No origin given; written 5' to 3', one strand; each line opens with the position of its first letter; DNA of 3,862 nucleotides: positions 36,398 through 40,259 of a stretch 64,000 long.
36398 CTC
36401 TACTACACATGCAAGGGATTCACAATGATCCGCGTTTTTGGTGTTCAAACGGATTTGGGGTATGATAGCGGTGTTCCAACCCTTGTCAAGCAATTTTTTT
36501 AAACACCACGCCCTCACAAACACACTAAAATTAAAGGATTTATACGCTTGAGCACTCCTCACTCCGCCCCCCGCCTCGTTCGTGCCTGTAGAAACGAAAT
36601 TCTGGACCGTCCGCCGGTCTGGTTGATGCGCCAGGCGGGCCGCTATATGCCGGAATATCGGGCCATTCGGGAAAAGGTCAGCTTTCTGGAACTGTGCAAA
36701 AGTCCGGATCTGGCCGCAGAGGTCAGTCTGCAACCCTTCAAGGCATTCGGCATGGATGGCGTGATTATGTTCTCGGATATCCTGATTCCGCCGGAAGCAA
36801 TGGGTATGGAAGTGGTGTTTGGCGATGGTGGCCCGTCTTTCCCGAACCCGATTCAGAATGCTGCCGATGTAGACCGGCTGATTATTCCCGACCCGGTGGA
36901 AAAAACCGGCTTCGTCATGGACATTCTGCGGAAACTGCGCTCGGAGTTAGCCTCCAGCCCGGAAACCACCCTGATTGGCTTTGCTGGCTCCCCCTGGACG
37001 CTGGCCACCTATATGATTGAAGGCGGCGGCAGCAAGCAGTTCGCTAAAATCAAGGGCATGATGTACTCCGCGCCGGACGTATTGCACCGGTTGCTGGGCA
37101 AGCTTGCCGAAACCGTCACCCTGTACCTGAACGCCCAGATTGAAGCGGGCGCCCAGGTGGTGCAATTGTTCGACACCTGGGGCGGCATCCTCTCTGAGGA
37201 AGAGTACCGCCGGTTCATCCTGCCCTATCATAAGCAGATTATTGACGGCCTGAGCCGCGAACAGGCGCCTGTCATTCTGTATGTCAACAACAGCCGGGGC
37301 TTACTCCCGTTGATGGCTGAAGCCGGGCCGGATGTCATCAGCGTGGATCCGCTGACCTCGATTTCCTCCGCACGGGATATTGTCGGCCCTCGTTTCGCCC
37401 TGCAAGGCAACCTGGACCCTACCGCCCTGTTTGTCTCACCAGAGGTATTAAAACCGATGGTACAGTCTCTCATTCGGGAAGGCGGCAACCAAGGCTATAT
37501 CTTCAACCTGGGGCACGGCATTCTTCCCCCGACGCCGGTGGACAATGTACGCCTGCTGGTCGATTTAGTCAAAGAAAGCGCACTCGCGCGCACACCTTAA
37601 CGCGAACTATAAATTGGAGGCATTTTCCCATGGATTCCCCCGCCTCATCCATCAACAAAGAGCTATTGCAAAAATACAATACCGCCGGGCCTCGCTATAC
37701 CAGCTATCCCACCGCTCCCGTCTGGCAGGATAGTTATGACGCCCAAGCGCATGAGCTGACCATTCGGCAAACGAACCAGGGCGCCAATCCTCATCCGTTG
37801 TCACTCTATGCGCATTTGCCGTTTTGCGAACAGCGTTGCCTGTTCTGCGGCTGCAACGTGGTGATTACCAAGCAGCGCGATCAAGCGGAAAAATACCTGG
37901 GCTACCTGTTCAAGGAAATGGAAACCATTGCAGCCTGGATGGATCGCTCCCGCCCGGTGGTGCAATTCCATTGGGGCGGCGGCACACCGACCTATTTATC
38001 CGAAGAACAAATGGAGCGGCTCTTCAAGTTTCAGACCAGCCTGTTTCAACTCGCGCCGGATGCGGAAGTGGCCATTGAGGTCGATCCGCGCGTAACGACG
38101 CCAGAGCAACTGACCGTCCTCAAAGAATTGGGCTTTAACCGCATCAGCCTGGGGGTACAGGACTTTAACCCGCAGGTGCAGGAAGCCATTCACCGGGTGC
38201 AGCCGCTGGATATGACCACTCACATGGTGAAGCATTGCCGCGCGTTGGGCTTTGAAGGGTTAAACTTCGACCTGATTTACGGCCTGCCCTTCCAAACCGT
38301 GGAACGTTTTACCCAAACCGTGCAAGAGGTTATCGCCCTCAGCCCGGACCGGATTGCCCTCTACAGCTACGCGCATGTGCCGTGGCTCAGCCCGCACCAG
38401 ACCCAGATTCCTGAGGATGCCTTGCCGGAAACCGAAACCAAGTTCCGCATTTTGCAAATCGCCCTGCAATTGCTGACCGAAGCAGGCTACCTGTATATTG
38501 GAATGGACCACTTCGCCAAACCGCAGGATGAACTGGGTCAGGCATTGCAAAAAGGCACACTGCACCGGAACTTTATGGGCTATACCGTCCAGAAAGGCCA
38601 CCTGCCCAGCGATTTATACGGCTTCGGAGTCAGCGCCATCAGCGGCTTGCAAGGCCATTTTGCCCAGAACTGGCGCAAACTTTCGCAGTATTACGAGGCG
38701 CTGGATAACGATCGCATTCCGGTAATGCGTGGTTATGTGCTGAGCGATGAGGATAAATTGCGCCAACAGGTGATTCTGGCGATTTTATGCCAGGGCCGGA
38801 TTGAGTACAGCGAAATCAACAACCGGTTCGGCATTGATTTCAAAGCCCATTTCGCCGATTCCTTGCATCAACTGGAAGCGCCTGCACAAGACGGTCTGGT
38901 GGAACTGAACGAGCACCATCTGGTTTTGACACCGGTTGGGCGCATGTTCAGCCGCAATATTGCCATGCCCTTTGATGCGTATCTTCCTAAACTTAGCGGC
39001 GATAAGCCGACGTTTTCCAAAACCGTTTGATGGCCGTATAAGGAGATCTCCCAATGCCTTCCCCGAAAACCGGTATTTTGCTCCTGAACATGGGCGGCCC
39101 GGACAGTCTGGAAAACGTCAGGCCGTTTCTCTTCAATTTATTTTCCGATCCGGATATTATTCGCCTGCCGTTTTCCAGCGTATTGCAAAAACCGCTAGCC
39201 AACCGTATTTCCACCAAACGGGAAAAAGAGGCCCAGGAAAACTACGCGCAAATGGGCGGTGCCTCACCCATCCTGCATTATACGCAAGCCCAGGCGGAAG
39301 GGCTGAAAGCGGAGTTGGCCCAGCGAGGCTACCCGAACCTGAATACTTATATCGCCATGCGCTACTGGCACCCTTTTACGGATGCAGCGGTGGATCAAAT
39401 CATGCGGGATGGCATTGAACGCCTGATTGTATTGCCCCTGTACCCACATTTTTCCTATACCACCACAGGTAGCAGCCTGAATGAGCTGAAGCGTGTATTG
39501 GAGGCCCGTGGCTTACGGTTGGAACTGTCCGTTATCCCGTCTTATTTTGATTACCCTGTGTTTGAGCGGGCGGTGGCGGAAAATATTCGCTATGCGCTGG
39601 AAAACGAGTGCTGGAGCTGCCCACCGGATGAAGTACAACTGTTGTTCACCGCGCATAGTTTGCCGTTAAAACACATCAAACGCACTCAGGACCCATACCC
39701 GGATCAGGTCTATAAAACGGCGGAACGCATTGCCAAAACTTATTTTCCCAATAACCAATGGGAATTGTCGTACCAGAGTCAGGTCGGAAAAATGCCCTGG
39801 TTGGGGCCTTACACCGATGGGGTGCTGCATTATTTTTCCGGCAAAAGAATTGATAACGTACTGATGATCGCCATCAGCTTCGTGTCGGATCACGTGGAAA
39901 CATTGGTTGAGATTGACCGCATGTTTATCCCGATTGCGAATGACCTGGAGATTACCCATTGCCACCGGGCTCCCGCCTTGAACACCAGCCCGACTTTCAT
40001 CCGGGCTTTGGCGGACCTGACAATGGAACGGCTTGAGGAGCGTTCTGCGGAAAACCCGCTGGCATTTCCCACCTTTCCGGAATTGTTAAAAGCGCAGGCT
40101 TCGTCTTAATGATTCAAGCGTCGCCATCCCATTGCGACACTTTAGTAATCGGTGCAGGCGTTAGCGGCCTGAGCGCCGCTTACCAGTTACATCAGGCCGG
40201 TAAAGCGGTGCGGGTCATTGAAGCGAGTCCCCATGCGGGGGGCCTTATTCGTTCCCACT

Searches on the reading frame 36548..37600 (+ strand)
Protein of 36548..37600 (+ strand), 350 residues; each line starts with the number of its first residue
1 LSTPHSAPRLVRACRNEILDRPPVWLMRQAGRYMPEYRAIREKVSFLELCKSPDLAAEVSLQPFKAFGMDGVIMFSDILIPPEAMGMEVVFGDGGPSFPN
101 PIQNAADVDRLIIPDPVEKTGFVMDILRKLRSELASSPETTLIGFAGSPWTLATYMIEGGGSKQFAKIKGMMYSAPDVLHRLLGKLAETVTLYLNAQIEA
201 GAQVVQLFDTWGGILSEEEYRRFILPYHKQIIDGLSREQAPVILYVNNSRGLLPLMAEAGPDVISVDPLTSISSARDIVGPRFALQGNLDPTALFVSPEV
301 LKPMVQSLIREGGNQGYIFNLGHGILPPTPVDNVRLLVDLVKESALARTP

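Call 77: search_protein_families(library=pfam, proteins=[window:36548-37600:+], max_evalue=0.00001)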
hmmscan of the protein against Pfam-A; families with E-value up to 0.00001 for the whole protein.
window:36548-37600:+ (350 aa): 1 family
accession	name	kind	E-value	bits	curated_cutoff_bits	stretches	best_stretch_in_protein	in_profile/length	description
PF01208.23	URO-D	-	5.2e-131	437.2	23.9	1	7-343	3-345/346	Uroporphyrinogen decarboxylase (URO-D)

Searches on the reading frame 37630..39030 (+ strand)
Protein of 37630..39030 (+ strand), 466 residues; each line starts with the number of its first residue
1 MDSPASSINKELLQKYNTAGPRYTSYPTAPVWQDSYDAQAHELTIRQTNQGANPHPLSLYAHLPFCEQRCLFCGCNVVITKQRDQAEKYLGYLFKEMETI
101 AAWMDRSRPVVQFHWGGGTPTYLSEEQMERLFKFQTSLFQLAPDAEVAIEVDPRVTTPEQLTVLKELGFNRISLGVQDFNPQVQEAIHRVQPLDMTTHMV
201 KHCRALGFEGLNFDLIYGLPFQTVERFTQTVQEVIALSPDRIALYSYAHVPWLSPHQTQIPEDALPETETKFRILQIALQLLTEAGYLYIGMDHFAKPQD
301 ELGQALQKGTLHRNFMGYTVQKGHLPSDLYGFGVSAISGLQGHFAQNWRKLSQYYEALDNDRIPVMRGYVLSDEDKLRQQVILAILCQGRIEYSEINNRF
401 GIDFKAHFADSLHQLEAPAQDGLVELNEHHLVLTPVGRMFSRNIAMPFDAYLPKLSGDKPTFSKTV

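Call 77: search_protein_families(library=pfam, proteins=[window:37630-39030:+], max_evalue=0.00001)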
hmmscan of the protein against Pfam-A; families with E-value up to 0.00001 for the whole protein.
window:37630-39030:+ (466 aa): 2 families
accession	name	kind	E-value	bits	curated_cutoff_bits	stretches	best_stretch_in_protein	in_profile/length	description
PF04055.27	Radical_SAM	-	2.3e-23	83.6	29.5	1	62-232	3-164/166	Radical SAM superfamily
PF06969.22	HemN_C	-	1.2e-10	41.7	24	1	371-440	1-67/67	HemN C-terminal domain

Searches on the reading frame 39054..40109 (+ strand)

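Call 11: search_protein_families(library=pfam, proteins=[window:39054-40109:+], max_evalue=0.01)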
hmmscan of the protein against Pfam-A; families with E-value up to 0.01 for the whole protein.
window:39054-40109:+ (351 aa): 1 family
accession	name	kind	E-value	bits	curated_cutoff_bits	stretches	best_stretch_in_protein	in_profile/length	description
PF00762.24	Ferrochelatase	-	2.3e-106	355.8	27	1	5-326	1-316/317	Ferrochelatase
